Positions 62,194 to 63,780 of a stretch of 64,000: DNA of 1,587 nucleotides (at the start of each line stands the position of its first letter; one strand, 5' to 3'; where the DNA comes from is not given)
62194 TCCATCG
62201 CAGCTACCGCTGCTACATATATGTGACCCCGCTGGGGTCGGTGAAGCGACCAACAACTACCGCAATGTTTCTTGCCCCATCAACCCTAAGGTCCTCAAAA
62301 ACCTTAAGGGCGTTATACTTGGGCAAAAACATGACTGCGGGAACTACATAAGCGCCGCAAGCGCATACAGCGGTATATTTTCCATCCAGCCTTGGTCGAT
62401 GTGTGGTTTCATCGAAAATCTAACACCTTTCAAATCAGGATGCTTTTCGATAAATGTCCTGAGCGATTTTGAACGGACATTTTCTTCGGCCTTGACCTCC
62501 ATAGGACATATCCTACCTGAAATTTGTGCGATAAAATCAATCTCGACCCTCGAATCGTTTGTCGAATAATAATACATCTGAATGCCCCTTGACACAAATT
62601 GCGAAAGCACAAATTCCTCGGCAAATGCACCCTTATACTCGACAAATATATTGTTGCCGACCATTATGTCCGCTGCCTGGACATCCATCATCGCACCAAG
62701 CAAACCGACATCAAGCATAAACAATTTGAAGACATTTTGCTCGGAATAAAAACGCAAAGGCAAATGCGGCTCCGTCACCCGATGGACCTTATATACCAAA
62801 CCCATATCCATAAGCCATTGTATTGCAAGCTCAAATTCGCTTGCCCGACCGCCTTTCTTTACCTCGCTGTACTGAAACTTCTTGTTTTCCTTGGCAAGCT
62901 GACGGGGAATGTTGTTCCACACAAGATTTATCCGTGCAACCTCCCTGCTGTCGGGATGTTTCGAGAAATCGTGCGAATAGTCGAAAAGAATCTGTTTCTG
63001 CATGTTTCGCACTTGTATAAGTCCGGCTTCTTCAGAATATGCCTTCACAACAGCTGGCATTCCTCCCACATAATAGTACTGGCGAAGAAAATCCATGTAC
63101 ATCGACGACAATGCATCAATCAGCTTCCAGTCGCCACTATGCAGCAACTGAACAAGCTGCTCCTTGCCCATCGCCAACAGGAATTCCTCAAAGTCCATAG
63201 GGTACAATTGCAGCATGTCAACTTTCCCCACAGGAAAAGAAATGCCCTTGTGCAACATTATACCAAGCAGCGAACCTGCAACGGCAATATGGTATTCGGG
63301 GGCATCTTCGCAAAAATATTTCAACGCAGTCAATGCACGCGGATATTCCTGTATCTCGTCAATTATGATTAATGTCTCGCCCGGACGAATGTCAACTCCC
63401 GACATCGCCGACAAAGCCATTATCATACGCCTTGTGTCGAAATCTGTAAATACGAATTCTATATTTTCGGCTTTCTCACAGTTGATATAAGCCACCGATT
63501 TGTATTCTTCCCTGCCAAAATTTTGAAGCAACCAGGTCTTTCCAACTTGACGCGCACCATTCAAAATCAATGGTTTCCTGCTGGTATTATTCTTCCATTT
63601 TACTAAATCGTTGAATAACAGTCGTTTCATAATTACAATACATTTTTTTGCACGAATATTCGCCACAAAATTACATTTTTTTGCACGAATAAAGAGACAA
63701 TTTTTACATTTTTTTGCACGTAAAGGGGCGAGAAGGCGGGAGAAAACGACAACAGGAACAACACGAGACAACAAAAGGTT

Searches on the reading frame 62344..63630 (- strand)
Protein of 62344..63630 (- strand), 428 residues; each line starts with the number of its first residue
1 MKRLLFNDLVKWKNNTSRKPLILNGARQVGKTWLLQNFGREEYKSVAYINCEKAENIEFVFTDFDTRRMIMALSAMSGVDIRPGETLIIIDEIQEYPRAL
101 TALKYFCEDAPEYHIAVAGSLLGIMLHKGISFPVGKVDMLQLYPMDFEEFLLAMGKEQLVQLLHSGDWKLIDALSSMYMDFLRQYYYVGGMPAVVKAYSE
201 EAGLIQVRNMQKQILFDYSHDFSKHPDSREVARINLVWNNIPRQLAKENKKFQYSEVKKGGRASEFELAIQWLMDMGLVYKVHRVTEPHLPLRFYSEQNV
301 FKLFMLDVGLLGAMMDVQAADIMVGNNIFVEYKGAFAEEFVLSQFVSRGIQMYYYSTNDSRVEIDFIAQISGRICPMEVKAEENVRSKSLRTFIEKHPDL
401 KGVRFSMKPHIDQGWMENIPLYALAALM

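Call 24: find_encoding_contigs(protein=window:62344-63630:-, flank=10000, max_places=6)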
Protein window:62344-63630:- (428 aa): 2 contigs read that carry it; 2 places shown.
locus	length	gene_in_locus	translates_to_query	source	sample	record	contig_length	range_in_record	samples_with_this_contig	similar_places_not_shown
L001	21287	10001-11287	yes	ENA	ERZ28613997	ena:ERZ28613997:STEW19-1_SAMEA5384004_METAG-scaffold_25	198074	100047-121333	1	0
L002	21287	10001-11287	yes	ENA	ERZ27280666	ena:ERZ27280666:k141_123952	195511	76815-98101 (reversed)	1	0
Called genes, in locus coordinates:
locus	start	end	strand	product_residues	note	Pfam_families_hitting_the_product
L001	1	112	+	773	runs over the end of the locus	PF07581:Glug (faint)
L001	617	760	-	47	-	-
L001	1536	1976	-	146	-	-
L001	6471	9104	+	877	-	PF18962:Por_Secre_tail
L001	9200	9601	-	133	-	-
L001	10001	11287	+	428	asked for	PF13173:AAA_14, PF13635:DUF4143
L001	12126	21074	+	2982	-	PF00041:fn3, PF16656:Pur_ac_phosph_N (faint), PF10365:DUF2436, PF18962:Por_Secre_tail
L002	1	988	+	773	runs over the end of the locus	PF07581:Glug (faint)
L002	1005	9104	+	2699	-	PF18998:Flg_new_2, PF19081:Ig_7, PF12810:ALK_LTK_GRD, PF18998:Flg_new_2, PF22352:K319L-like_PKD (weak), PF18962:Por_Secre_tail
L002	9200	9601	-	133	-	-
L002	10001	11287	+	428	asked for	PF13173:AAA_14, PF13635:DUF4143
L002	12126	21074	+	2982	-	PF00041:fn3, PF16656:Pur_ac_phosph_N (faint), PF10365:DUF2436, PF18962:Por_Secre_tail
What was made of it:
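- Checked: AAA_14 + DUF4143 ATPase (call 24) the 2982-aa protein, with a Por_Secre_tail domain (call 24)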

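Call 50: find_homologous_proteins(query=L002:9200-9601:-, max_evalue=0.001)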
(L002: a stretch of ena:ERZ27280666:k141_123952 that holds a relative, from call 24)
Query L002:9200-9601:- (133 aa): 17 proteins with E <= 0.001 among 123 candidates.
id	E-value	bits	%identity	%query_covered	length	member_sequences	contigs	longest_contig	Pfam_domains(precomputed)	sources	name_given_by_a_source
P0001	2.7e-80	285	100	100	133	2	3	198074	-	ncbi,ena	-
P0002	1.1e-48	182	96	59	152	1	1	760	-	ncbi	-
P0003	1.5e-37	146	59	71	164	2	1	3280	-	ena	-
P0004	6.2e-27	112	100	40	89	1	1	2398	-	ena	-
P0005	1.1e-18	86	66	56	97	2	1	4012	-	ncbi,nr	ncbi:MAG: hypothetical protein IKJ56_02510 [Bacteroidales bacterium]|nr:hypothetical protein [Bacter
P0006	2.2e-16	78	78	41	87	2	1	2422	-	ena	-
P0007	1.7e-14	72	79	29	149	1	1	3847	-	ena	-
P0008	1.8e-14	72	76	32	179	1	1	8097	-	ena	-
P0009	4.3e-13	68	68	42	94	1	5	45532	-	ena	-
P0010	8.3e-13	67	68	42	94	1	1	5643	-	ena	-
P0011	1.2e-12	66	49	73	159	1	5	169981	-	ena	-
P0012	1.8e-12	65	77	36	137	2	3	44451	-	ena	-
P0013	3.3e-12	65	66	51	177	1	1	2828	-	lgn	-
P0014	6.9e-10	57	92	28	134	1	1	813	-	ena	-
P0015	2.3e-8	52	54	54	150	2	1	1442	-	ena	-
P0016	1.7e-4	40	71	29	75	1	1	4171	-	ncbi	-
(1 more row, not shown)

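Call 51: find_encoding_contigs(protein=P0011, flank=10000, max_places=5)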
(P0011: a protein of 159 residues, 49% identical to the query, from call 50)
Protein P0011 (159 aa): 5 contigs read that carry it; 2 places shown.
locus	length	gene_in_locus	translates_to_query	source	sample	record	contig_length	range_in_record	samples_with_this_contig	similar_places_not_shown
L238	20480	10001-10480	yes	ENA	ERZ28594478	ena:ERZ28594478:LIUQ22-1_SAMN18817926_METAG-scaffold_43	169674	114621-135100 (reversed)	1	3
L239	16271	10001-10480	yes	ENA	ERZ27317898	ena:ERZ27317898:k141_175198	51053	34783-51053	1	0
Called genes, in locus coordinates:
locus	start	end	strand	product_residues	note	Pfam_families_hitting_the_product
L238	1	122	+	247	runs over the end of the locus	PF00535:Glycos_transf_2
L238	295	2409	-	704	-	PF17191:RecG_wedge, PF01336:tRNA_anti-codon (weak), PF00270:DEAD, PF04851:ResIII, PF22590:Cas3-like_C_2 (faint), PF00271:Helicase_C, PF19833:RecG_dom3_C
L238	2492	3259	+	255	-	PF13847:Methyltransf_31 (weak), PF13578:Methyltransf_24, PF13649:Methyltransf_25 (weak)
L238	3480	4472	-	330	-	PF00579:tRNA-synt_1b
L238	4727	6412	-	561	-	PF22694:CtpB_N-like (weak), PF00595:PDZ (weak), PF13180:PDZ_2, PF17820:PDZ_6, PF03572:Peptidase_S41, PF28547:CHD_PDZ-protease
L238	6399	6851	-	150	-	PF00825:Ribonuclease_P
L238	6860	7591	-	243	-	PF02602:HEM4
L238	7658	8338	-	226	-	PF14093:DUF4271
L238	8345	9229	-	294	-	PF28533:DUF8429, PF28532:DUF8428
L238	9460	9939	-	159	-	-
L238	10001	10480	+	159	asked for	-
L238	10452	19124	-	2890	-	PF09479:Flg_new, PF26182:Ig_NUP210_5th (faint), PF09479:Flg_new, PF02368:Big_2, PF18962:Por_Secre_tail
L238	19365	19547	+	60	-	-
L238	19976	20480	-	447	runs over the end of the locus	PF13173:AAA_14, PF13635:DUF4143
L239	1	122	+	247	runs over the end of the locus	PF00535:Glycos_transf_2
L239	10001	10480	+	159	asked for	-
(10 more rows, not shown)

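Call 52: find_encoding_contigs(protein=P0009, flank=10000, max_places=5)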
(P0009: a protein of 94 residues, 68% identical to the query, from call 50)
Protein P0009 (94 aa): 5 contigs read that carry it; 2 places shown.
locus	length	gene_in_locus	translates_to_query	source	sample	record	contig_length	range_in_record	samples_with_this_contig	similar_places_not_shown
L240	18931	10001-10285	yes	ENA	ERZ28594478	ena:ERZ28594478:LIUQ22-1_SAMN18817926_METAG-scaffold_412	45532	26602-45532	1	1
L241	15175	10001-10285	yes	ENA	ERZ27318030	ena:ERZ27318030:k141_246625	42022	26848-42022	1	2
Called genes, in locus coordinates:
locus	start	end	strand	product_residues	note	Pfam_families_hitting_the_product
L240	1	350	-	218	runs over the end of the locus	PF08713:DNA_alkylation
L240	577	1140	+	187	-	-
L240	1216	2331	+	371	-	PF02606:LpxK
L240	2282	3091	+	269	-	PF01048:PNP_UDP_1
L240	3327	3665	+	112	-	PF02033:RBFA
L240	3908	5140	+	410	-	PF12704:MacB_PCD, PF02687:FtsX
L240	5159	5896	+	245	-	PF01936:NYN, PF12872:OST-HTH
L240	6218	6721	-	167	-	PF02308:MgtC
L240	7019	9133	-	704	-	PF13734:Inhibitor_I69, PF01640:Peptidase_C10, PF00431:CUB, PF18962:Por_Secre_tail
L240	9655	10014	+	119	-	-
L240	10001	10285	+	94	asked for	-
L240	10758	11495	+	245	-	-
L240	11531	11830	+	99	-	-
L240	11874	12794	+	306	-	-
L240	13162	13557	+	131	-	-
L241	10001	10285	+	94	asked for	-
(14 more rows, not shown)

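Call 53: find_encoding_contigs(protein=P0012, flank=10000, max_places=5)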
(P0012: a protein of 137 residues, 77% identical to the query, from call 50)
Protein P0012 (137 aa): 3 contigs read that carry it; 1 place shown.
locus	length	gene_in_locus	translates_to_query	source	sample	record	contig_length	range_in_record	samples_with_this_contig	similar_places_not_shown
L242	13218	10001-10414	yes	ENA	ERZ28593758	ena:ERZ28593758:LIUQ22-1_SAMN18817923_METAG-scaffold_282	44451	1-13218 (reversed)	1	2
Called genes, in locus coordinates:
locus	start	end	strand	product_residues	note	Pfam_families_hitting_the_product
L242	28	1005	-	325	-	PF00294:PfkB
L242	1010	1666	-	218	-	PF08713:DNA_alkylation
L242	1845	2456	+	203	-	-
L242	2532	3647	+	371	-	PF02606:LpxK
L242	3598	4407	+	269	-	PF01048:PNP_UDP_1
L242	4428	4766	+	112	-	PF02033:RBFA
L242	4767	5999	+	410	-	PF12704:MacB_PCD, PF02687:FtsX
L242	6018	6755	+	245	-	PF01936:NYN, PF12872:OST-HTH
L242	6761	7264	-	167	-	PF02308:MgtC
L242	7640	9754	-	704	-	PF13734:Inhibitor_I69, PF01640:Peptidase_C10, PF00431:CUB, PF18962:Por_Secre_tail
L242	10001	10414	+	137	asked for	-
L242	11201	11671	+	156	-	-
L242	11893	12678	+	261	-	-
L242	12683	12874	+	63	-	-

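Call 67: find_encoding_contigs(protein=P0008, flank=10000, max_places=3)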
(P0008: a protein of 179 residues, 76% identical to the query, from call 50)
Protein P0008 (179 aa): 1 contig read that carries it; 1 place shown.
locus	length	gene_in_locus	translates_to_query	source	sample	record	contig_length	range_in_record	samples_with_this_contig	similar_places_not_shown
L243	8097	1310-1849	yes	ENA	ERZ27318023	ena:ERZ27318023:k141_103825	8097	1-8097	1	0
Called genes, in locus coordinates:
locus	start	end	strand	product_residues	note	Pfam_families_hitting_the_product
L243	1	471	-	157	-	?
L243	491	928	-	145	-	-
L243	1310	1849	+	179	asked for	-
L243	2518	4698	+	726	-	PF00933:Glyco_hydro_3, PF01915:Glyco_hydro_3_C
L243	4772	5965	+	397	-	PF13173:AAA_14, PF13635:DUF4143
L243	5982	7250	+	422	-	PF01120:Alpha_L_fucos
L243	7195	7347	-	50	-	-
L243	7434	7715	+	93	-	PF00166:Cpn10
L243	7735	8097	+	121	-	?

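Call 68: find_encoding_contigs(protein=P0010, flank=10000, max_places=3)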
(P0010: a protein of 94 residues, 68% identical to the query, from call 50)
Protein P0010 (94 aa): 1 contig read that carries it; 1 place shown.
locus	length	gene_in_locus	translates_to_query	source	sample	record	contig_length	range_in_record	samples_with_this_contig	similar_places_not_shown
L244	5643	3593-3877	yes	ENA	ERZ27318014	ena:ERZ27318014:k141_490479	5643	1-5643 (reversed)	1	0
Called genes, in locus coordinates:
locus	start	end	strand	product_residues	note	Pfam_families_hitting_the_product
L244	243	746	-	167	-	PF02308:MgtC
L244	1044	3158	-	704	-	PF13734:Inhibitor_I69, PF01640:Peptidase_C10, PF00431:CUB, PF18962:Por_Secre_tail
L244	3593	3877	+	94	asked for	-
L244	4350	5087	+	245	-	-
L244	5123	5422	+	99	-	-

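Call 69: find_encoding_contigs(protein=P0005, flank=10000, max_places=3)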
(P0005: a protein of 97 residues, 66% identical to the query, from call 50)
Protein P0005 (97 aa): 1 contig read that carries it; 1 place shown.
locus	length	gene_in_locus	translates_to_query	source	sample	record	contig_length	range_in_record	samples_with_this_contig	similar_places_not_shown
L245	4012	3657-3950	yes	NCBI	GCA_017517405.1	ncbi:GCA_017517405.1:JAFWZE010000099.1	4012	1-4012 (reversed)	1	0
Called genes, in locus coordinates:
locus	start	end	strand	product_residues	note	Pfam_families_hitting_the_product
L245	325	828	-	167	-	PF02308:MgtC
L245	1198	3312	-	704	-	PF13734:Inhibitor_I69, PF01640:Peptidase_C10, PF00431:CUB, PF18962:Por_Secre_tail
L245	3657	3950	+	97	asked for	-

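Call 70: find_encoding_contigs(protein=P0016, flank=10000, max_places=3)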
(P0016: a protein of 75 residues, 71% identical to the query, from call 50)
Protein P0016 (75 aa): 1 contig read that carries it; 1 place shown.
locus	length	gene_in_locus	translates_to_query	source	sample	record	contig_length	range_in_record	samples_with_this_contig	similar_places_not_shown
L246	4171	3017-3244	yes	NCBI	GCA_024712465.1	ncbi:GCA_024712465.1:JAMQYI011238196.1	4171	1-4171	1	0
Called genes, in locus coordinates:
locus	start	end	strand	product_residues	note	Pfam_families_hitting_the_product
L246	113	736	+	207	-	-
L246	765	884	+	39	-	-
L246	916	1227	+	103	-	-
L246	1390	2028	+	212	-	PF19781:DUF6266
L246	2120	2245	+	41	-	-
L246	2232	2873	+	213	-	PF19781:DUF6266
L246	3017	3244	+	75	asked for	-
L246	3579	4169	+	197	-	?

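Call 72: search_protein_families(library=ncbifam, proteins=[L243:491-928:-, L246:3579-4169:+], max_evalue=0.001)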
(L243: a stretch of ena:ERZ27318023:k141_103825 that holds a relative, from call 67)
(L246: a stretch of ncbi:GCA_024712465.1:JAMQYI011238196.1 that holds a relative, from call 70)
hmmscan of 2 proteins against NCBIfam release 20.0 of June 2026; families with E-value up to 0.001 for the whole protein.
L243:491-928:- (145 aa): 0 families

L246:3579-4169:+ (197 aa): 0 families
